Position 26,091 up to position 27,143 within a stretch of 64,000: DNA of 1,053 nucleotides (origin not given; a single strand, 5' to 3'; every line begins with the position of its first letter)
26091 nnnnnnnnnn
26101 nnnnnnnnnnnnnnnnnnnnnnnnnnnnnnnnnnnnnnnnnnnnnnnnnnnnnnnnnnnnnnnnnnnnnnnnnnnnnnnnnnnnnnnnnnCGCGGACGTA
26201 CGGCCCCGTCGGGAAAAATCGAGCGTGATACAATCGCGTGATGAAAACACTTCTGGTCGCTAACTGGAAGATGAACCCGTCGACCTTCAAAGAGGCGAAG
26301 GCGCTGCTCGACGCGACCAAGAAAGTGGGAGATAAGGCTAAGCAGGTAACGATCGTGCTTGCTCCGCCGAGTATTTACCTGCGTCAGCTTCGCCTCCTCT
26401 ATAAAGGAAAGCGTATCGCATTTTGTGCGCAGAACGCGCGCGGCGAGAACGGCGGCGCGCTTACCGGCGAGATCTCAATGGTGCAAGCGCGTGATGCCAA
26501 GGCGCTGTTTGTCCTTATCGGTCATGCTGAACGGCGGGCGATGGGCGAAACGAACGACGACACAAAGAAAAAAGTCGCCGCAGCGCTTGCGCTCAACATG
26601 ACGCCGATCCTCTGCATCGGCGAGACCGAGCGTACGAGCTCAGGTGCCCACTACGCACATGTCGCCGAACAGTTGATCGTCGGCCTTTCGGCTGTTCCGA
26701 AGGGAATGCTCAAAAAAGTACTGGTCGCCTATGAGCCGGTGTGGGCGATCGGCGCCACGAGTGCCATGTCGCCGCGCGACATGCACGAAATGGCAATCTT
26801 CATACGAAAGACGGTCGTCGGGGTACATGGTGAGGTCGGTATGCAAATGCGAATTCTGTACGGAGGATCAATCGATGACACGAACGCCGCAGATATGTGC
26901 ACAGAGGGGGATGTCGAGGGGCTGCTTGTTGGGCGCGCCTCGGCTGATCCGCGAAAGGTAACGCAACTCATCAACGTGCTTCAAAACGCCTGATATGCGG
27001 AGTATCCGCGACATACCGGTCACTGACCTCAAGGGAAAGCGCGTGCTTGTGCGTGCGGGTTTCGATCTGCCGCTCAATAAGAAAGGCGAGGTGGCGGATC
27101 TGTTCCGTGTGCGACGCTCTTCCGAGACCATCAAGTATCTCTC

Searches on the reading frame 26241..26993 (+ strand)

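Call 52: search_protein_families(library=pfam, proteins=[window:26241-26993:+], max_evalue=0.001)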
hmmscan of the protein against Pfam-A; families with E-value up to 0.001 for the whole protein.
window:26241-26993:+ (250 aa): 1 family
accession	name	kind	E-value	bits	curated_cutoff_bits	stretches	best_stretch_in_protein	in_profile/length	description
PF00121.24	TIM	-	5.4e-67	226.3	20.1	1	4-246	2-244/245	Triosephosphate isomerase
